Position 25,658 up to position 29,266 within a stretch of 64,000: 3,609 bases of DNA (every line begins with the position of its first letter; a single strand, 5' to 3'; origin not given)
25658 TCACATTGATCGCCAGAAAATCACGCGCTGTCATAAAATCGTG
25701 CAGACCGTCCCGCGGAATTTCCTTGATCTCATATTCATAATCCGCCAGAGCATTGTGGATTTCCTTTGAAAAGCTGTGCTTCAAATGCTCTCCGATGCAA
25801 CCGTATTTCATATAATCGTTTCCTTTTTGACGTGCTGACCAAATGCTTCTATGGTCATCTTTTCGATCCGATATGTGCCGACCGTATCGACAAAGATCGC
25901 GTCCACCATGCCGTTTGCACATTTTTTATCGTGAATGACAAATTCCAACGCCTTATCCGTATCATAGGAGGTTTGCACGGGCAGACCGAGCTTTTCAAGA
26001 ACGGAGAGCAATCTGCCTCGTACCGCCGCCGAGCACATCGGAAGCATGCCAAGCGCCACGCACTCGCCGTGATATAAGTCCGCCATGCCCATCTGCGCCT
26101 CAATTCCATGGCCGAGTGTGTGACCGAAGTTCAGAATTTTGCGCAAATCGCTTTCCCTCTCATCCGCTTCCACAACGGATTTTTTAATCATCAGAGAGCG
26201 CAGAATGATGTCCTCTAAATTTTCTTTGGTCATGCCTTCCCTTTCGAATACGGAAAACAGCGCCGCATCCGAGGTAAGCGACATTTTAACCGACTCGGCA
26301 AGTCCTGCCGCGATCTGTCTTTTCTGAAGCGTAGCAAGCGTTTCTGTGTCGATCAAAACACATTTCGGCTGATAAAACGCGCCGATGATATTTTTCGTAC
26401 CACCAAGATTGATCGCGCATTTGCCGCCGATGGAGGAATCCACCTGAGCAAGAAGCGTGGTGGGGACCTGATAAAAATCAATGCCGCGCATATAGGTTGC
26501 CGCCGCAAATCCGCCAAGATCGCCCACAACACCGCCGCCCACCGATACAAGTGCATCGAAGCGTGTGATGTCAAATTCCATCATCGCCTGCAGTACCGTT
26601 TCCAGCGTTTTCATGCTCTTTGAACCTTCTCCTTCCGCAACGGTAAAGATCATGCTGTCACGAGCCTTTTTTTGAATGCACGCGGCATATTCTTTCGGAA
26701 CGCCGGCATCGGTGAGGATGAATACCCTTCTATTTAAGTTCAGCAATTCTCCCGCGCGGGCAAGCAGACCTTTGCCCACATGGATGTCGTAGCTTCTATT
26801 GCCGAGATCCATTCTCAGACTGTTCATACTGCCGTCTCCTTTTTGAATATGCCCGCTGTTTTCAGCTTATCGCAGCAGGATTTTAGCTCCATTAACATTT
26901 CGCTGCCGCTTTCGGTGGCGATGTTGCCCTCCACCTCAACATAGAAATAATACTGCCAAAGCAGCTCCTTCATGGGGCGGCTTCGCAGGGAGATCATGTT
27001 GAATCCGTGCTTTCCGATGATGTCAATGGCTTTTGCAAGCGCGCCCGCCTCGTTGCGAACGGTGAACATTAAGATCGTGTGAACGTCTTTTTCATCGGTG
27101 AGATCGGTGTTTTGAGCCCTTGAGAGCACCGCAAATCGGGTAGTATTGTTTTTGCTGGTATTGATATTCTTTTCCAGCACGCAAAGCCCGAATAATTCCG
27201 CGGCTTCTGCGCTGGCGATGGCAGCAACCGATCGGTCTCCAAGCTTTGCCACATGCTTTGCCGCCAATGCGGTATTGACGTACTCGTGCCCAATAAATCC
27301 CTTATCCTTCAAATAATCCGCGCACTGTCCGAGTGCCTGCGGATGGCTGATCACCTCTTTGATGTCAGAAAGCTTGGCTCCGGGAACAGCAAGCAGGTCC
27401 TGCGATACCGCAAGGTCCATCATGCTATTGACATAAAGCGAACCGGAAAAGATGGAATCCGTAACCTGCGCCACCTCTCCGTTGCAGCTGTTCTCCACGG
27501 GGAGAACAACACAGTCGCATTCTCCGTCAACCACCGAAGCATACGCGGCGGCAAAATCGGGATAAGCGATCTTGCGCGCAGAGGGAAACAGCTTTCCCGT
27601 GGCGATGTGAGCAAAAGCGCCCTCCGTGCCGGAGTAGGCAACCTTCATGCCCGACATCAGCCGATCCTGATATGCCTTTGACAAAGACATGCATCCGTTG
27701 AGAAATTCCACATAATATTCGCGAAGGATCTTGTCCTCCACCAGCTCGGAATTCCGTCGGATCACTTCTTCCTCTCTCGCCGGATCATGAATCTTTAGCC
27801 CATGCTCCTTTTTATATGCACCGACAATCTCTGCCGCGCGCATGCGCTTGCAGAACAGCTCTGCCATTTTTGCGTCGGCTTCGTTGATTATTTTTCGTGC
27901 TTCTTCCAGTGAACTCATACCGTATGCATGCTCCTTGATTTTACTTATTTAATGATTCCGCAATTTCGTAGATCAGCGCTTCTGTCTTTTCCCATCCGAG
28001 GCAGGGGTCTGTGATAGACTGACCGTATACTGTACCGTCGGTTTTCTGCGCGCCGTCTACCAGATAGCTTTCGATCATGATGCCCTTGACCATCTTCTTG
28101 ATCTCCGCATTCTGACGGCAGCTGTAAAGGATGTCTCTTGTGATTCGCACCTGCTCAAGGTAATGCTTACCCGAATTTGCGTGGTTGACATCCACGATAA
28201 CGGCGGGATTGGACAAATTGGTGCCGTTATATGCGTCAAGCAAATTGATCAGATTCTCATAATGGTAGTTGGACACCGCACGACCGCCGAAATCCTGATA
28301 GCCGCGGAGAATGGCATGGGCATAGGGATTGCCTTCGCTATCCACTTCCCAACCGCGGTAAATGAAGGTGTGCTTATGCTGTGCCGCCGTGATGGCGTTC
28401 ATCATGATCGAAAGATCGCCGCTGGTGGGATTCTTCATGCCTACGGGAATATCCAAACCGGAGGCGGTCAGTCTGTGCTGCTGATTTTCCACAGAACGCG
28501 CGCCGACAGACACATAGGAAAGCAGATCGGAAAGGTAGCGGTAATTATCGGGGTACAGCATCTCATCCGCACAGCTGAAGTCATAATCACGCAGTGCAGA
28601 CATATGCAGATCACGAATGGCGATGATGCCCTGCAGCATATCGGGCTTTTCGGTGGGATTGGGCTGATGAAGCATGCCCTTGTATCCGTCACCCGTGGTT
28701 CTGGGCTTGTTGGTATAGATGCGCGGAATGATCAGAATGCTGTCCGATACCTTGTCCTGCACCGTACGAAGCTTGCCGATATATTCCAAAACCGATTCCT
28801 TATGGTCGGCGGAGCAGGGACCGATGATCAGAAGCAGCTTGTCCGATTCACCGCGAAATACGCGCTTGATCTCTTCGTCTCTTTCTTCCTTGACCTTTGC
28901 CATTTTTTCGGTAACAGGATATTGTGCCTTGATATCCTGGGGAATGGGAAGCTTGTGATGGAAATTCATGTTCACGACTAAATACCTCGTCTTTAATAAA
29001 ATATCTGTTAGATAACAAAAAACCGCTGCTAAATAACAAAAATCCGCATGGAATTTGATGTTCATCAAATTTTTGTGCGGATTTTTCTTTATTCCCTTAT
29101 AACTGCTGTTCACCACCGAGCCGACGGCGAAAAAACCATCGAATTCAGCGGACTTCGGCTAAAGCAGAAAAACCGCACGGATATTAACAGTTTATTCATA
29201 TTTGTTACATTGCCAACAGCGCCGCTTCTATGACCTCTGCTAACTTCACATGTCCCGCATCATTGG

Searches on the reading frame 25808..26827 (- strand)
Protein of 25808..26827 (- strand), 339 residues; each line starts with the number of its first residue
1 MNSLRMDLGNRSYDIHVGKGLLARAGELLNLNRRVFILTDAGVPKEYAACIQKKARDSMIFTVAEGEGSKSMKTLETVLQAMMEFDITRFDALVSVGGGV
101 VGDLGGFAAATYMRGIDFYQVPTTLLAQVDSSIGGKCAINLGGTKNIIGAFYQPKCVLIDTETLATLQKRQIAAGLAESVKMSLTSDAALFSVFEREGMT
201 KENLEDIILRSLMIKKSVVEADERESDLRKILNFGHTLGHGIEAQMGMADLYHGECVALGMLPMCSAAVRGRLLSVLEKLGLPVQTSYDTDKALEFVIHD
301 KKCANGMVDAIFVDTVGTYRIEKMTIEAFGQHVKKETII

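Call 37: search_protein_families(library=pfam, proteins=[window:25808-26827:-])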
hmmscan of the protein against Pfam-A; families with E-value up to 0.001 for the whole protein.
window:25808-26827:- (339 aa): 4 families
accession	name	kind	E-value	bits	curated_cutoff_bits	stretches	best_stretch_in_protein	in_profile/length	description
PF01761.26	DHQ_synthase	-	6.9e-46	155.1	24.2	1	61-173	2-114/115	3-dehydroquinate synthase N-terminal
PF24621.2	DHQS_C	-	1.5e-31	109.7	27.6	1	175-302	1-143/144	3-dehydroquinate synthase C-terminal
PF13685.12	Fe-ADH_2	-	5.5e-10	39.9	28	1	17-165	2-146/149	Iron-containing alcohol dehydrogenase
PF00465.25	Fe-ADH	-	2.5e-08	34.1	31.3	1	15-124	4-130/168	Iron-containing alcohol dehydrogenase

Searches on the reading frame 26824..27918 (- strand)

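Call 37: search_protein_families(library=pfam, proteins=[window:26824-27918:-])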
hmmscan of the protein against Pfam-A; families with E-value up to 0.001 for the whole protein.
window:26824-27918:- (364 aa): 3 families
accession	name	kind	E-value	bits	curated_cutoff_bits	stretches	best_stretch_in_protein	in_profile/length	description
PF00800.23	PDT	-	1.6e-48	165.4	25.2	1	93-269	1-180/181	Prephenate dehydratase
PF01817.26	CM_2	-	4.1e-18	65.8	27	1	8-84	2-79/80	Chorismate mutase type II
PF01842.31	ACT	-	5.7e-06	26.5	27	1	281-332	1-51/66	ACT domain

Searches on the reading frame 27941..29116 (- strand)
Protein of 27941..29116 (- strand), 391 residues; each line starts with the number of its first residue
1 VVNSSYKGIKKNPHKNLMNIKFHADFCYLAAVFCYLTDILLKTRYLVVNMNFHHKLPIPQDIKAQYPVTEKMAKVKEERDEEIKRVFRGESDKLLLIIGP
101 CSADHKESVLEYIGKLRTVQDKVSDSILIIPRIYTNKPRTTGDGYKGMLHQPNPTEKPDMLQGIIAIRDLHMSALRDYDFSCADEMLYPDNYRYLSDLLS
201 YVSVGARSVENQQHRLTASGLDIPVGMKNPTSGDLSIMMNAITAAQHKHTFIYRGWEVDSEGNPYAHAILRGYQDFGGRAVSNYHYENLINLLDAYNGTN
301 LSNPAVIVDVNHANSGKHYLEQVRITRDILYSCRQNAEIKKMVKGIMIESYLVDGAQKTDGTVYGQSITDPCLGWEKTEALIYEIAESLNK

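Call 37: search_protein_families(library=pfam, proteins=[window:27941-29116:-])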
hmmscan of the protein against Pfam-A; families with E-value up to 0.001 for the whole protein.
window:27941-29116:- (391 aa): 1 family
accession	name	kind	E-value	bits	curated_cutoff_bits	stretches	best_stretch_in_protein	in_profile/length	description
PF00793.26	DAHP_synth_1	-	4.4e-45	154.1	25.5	1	79-380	8-267/270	DAHP synthetase I family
